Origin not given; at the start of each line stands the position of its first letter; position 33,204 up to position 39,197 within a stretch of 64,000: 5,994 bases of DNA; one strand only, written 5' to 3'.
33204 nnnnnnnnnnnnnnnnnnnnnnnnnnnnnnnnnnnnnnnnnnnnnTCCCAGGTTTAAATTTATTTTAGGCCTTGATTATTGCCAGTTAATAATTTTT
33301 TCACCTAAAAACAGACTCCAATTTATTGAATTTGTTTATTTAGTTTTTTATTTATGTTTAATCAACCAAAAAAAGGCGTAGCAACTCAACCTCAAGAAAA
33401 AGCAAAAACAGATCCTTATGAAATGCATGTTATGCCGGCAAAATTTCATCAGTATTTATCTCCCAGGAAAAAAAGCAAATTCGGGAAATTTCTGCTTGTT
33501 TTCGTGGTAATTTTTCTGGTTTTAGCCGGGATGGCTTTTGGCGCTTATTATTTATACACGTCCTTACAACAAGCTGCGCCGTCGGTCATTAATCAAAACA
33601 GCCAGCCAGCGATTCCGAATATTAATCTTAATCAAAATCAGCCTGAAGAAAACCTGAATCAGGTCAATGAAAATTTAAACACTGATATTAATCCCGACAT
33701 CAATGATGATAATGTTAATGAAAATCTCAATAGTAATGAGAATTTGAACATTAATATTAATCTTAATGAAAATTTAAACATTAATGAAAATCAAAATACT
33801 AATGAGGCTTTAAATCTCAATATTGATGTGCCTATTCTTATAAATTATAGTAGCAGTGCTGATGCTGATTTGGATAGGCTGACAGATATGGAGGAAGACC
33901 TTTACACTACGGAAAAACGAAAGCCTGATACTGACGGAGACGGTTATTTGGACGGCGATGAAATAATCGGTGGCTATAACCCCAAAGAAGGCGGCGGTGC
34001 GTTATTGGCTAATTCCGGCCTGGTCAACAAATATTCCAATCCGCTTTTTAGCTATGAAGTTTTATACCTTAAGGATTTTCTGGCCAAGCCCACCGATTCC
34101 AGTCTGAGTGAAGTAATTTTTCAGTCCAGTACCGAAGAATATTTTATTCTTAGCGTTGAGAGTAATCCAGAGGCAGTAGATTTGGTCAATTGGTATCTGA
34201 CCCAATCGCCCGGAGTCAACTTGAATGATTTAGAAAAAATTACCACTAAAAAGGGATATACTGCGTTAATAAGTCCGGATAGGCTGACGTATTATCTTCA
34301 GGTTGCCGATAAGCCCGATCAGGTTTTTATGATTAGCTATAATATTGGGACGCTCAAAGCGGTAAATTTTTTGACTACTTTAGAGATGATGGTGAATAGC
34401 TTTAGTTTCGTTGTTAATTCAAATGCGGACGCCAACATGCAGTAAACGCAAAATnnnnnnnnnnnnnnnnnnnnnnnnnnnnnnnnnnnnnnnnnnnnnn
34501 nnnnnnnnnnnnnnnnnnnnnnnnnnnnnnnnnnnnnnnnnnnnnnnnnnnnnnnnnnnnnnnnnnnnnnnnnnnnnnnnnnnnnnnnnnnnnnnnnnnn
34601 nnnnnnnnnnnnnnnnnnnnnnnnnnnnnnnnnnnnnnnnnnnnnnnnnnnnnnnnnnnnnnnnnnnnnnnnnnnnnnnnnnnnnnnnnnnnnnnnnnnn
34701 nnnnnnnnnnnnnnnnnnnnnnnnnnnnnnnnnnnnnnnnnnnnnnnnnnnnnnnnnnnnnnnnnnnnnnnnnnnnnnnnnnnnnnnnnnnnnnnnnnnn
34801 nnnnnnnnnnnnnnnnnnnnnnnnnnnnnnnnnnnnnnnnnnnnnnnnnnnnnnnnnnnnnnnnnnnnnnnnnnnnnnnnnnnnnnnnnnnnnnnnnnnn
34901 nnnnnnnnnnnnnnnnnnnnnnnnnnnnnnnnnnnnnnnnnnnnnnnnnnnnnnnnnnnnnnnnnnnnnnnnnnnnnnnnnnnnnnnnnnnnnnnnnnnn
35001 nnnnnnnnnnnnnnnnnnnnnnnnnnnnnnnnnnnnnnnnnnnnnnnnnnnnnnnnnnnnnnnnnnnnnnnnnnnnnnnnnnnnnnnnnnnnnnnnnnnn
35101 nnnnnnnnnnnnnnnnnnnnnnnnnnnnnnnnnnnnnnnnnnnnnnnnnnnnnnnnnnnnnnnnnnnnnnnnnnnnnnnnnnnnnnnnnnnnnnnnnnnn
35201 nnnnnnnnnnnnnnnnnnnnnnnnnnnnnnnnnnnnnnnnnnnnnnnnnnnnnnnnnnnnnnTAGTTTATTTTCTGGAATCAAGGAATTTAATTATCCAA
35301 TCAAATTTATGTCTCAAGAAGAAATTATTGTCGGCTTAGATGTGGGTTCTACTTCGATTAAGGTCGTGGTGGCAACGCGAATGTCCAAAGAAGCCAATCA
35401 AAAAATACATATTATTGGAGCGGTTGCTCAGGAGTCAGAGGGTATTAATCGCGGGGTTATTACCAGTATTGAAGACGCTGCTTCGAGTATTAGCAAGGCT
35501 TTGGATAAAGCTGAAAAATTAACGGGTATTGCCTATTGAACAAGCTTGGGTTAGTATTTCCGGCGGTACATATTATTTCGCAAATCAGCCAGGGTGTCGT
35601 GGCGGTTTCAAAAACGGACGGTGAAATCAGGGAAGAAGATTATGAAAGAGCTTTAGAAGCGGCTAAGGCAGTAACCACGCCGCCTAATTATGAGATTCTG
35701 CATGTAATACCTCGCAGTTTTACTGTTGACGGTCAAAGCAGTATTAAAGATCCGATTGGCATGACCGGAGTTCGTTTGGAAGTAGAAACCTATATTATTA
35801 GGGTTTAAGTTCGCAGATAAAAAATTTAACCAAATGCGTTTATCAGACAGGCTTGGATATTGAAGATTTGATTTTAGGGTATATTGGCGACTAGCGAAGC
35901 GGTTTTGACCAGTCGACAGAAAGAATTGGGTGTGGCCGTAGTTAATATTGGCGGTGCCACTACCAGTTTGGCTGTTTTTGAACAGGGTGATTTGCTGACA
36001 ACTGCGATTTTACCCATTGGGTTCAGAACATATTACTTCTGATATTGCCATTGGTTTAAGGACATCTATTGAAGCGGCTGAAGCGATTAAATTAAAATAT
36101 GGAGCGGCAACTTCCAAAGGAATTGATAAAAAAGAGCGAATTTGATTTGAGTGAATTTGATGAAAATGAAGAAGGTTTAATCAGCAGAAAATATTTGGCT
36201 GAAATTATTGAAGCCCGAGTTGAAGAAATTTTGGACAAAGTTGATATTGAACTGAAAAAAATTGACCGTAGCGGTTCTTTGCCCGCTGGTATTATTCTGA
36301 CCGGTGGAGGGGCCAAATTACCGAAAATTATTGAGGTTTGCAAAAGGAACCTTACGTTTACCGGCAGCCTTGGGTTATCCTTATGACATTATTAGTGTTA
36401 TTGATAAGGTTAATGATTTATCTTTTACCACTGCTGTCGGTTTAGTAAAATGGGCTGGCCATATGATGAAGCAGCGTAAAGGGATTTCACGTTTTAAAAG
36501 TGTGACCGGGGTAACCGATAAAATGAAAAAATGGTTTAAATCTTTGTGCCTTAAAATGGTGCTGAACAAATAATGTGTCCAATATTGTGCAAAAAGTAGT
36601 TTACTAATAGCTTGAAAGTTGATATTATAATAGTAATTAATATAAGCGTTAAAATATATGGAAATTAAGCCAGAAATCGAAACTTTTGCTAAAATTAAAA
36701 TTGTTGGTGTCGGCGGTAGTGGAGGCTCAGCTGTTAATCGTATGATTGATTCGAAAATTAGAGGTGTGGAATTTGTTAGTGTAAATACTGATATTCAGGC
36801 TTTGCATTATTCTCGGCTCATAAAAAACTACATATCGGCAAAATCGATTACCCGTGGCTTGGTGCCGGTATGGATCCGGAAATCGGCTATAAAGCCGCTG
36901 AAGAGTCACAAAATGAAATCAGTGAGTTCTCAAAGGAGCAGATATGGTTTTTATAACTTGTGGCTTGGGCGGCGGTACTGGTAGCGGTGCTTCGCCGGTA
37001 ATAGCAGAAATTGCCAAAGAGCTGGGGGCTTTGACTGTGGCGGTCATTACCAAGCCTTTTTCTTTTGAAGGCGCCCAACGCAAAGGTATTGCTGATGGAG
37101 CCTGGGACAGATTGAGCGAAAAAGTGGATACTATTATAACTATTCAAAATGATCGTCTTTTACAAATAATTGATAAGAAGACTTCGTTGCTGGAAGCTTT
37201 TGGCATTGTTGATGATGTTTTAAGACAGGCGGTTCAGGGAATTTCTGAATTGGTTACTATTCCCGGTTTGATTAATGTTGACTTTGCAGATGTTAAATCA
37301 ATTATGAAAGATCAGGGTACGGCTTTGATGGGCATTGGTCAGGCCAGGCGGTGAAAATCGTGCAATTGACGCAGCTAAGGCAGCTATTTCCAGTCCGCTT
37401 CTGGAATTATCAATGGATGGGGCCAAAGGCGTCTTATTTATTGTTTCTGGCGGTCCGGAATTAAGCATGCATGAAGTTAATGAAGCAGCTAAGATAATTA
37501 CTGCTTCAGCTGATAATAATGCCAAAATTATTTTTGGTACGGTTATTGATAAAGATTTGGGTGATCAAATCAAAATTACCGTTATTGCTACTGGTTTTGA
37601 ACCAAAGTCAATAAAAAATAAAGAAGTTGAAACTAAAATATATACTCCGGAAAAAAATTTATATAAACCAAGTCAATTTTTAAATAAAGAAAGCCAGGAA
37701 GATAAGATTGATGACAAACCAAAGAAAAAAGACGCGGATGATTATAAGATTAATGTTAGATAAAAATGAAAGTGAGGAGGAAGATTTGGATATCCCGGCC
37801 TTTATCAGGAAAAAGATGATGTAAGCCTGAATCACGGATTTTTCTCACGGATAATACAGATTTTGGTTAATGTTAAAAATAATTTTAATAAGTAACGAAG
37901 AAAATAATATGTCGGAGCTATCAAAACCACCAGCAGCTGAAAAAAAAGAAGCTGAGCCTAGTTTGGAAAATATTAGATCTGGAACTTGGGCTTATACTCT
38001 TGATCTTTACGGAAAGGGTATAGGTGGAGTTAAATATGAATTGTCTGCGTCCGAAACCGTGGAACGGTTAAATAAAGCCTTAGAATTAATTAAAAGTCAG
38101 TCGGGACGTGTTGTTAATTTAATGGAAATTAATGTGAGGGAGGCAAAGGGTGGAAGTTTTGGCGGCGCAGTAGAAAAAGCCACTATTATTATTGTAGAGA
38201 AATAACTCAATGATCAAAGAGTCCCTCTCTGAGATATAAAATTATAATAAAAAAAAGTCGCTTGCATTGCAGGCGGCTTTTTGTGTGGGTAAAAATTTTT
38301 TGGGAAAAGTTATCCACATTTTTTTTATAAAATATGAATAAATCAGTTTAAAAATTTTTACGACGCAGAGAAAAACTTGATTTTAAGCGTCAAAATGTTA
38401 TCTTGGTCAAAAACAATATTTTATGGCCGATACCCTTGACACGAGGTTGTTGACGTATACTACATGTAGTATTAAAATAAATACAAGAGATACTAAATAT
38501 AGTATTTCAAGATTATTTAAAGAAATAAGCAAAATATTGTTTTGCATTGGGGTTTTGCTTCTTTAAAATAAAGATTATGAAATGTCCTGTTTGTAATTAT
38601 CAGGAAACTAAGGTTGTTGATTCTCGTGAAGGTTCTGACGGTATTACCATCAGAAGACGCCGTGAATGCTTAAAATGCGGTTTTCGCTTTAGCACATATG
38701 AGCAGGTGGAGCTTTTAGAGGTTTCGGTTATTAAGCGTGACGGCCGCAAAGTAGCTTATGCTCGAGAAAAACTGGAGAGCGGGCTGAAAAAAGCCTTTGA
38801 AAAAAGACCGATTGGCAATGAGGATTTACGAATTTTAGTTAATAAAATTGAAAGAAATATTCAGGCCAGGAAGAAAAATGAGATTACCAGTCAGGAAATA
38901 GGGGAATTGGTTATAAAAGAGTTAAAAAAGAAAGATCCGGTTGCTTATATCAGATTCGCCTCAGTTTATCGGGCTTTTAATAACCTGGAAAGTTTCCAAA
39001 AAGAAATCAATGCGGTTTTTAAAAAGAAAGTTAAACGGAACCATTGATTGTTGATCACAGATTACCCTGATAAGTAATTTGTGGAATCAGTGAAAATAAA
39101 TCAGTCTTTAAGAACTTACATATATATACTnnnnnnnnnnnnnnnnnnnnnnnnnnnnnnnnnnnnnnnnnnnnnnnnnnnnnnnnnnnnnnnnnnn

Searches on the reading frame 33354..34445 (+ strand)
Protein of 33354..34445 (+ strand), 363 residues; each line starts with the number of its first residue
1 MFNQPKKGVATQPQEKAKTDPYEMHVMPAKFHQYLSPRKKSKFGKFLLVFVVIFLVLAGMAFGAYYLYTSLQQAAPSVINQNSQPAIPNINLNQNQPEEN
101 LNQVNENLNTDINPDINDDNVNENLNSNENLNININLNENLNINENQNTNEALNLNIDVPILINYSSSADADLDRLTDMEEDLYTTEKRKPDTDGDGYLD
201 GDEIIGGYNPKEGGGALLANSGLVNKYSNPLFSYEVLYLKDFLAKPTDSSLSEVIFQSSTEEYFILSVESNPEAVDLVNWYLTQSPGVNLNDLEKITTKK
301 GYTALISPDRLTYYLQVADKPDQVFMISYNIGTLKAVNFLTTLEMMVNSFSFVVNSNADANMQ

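Call 4: search_protein_families(library=pfam, proteins=[window:33354-34445:+], max_evalue=0.01)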
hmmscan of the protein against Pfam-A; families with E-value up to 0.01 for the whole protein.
window:33354-34445:+ (363 aa): 1 family
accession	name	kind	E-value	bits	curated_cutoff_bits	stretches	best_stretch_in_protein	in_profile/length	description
PF18884.5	TSP3_bac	-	0.0072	16.6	25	1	192-207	1-16/22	Bacterial TSP3 repeat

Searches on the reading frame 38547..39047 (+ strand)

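Call 41: search_protein_families(library=pfam, proteins=[window:38547-39047:+], max_evalue=0.1)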
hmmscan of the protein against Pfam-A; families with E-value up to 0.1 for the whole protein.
window:38547-39047:+ (166 aa): 3 families
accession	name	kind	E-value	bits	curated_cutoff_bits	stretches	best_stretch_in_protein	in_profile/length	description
PF03477.21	ATP-cone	-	4.7e-23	82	25.8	1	60-145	2-86/88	ATP cone domain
PF22811.2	Zn_ribbon_NrdR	-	3.5e-20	72.1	27.2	1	11-52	1-42/42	Transcriptional repressor NrdR-like, N-terminal domain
PF07033.16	Orthopox_B11R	-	0.055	13.7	25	1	104-154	13-61/71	Orthopoxvirus B11R protein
